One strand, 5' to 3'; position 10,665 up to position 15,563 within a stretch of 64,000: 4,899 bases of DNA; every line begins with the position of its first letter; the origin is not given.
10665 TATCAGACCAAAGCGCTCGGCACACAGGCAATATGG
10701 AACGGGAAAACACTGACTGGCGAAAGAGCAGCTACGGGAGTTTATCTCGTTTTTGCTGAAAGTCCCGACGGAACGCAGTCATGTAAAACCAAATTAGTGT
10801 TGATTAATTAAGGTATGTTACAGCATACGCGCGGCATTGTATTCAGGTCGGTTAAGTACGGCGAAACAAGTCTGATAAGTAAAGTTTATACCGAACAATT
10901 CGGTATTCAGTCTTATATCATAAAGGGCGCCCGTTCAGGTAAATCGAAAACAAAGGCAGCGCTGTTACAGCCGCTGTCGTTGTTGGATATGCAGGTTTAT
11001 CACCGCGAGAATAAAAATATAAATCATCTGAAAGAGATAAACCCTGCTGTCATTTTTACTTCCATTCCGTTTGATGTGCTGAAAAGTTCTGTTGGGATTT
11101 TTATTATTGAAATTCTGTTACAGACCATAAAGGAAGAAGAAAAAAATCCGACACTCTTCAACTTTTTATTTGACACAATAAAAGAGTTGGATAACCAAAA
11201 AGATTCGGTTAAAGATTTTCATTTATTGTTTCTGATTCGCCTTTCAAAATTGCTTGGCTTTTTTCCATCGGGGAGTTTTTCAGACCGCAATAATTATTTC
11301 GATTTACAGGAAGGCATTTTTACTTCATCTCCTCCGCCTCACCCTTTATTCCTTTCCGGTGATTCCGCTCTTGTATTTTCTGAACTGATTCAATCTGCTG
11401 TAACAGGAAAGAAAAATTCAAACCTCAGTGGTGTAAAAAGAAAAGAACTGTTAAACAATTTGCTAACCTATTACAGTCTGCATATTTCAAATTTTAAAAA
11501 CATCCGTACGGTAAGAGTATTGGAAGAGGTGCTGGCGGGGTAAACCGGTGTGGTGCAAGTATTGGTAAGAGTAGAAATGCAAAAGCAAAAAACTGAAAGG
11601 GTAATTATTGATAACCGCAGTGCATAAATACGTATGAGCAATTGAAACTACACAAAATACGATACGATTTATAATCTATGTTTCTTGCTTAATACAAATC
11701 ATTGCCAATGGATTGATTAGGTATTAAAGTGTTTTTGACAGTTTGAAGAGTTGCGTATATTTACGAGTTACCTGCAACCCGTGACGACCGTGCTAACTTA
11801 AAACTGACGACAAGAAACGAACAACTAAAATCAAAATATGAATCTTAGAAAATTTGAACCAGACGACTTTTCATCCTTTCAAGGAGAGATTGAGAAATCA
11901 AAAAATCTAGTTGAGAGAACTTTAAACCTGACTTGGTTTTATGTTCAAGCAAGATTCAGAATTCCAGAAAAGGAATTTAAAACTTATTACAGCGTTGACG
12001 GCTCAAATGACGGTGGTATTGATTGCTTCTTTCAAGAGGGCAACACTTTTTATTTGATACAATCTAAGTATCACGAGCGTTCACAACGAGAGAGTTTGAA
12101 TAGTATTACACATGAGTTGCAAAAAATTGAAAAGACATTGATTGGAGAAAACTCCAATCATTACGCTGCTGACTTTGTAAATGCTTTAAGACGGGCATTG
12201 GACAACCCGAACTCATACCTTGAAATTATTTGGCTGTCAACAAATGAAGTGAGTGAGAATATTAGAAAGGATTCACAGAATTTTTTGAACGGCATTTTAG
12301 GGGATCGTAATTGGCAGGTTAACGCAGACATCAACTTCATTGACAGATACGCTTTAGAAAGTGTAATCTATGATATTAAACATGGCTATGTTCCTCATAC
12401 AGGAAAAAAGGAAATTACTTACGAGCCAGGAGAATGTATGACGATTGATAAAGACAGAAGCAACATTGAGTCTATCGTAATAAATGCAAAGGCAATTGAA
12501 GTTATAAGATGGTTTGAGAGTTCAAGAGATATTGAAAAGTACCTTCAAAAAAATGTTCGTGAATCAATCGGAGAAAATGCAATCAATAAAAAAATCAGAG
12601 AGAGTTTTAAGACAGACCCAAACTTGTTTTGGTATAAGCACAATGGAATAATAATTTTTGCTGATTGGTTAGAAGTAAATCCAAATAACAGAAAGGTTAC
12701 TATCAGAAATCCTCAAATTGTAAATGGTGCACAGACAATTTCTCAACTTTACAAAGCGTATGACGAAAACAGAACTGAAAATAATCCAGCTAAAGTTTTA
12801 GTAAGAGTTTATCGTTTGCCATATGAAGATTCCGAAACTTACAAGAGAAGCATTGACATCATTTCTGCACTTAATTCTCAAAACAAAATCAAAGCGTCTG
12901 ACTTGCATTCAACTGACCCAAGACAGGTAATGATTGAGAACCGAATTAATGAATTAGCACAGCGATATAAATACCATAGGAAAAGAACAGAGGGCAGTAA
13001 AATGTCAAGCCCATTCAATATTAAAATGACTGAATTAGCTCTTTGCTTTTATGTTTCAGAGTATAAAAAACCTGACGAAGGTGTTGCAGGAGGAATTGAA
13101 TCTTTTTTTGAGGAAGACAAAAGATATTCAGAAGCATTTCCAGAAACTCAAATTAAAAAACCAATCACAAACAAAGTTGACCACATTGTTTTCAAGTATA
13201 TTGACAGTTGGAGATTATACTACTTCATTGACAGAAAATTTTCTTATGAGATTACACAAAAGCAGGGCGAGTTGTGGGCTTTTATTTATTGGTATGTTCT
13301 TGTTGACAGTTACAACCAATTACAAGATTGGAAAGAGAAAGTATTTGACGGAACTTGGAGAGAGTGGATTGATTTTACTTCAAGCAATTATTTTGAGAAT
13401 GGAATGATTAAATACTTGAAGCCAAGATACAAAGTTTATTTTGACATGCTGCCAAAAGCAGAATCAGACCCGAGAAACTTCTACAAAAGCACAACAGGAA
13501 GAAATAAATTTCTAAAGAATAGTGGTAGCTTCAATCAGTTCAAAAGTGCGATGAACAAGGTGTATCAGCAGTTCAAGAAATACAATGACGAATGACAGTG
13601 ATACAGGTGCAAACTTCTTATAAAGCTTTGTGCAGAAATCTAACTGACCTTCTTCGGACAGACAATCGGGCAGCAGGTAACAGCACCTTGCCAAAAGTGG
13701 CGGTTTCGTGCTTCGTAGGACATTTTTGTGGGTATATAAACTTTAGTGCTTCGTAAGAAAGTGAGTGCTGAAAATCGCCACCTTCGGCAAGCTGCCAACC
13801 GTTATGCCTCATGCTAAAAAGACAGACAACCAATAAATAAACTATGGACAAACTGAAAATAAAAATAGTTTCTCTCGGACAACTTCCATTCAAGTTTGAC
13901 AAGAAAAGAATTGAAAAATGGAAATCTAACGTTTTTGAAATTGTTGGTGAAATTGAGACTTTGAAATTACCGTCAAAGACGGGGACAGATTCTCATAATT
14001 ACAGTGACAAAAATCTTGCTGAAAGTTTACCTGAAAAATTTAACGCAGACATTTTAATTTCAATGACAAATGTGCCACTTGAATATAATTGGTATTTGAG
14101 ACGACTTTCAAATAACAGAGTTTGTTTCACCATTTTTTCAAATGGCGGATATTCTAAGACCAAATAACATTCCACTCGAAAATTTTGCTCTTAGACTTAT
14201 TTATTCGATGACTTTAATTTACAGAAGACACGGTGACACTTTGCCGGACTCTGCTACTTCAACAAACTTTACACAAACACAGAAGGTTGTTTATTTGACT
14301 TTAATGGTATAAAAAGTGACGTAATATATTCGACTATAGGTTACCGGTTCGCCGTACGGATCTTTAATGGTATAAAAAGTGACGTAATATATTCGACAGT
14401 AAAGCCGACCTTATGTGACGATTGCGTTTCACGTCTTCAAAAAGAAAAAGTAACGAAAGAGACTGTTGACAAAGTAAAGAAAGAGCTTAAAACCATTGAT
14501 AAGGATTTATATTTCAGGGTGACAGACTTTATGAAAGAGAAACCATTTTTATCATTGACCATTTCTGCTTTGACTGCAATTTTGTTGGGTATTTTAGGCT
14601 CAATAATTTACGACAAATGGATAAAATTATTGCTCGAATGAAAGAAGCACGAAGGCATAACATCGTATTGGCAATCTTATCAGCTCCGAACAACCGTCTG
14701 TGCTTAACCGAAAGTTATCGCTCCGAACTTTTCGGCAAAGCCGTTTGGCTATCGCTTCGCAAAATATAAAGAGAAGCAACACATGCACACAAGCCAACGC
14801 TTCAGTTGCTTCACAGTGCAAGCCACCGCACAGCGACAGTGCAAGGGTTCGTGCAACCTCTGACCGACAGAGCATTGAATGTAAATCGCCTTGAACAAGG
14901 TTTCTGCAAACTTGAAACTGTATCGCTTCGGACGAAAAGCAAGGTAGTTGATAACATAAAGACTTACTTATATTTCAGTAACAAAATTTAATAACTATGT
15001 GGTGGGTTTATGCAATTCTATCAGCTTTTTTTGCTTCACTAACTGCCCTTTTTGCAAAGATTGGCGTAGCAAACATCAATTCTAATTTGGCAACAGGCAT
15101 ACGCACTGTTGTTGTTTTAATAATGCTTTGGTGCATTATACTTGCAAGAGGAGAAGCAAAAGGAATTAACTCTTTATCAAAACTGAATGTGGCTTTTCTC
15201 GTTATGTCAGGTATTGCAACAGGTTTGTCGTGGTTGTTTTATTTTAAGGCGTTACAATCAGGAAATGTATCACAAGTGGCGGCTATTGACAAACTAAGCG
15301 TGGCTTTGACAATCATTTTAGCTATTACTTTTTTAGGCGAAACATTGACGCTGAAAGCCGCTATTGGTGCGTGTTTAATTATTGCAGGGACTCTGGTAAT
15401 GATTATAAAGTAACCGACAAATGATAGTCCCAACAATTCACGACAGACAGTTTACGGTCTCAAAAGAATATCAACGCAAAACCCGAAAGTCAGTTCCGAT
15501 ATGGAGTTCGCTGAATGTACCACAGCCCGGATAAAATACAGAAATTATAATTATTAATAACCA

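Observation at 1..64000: Hyper-abundant quasi-palindromic heptamer TGTWACA (often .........) across the window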

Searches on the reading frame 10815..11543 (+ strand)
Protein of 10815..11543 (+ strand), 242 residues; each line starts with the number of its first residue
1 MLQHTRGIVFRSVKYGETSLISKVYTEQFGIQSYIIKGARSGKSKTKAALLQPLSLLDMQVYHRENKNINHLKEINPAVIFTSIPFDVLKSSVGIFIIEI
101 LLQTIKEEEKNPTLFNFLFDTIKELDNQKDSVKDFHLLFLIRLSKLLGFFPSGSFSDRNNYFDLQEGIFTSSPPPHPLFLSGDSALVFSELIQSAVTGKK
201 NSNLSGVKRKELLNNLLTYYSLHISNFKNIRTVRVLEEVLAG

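Call 36: search_protein_families(library=pfam, proteins=[window:10815-11543:+], max_evalue=0.0001)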
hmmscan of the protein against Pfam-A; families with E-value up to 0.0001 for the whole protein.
window:10815-11543:+ (242 aa): 2 families
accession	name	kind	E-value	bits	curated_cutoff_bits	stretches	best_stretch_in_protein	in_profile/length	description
PF11967.14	RecO_N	-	1.1e-20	73.8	27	1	1-77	1-76/80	Recombination protein O N terminal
PF02565.21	RecO_C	-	4.9e-13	49.6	22.1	1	86-225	2-150/157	Recombination protein O C terminal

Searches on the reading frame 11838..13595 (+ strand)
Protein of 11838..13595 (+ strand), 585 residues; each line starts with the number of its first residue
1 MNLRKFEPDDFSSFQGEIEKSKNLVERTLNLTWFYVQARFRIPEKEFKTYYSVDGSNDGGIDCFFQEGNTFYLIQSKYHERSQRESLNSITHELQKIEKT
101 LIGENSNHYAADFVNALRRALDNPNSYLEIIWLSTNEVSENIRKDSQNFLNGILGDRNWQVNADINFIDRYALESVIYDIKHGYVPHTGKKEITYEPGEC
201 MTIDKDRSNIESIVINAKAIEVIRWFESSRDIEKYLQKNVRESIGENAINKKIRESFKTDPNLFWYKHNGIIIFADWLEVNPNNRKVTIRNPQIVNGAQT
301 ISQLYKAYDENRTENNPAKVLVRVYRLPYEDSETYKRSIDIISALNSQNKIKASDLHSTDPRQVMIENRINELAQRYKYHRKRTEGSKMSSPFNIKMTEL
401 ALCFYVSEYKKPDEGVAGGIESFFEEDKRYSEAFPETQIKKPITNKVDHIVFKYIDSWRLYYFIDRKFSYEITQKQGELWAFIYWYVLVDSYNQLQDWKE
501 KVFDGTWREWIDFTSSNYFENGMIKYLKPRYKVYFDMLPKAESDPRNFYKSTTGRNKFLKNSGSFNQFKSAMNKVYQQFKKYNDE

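Call 6: search_protein_families(library=ncbifam, proteins=[window:11838-13595:+])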
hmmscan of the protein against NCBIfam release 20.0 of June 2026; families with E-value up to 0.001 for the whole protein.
window:11838-13595:+ (585 aa): 1 family
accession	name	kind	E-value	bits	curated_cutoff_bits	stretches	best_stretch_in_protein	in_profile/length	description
NF041935.1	MzaE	equivalog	1.8e-12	46.6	1050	1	234-368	242-383/593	MZA anti-phage system associated AIPR family protein MzaE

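Call 36: search_protein_families(library=pfam, proteins=[window:11838-13595:+], max_evalue=0.0001)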
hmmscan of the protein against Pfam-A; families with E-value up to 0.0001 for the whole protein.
window:11838-13595:+ (585 aa): 1 family
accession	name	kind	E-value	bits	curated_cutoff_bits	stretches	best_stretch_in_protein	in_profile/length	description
PF10592.14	AIPR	-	9.6e-34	117.9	25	1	236-489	1-264/308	AIPR protein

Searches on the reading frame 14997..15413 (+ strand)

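Call 36: search_protein_families(library=pfam, proteins=[window:14997-15413:+], max_evalue=0.0001)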
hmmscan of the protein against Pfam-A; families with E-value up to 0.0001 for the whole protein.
window:14997-15413:+ (138 aa): 1 family
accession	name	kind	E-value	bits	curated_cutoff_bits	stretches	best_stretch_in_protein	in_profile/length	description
PF00892.27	EamA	-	5.9e-22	78.8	28.2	1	2-136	3-134/135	EamA-like transporter family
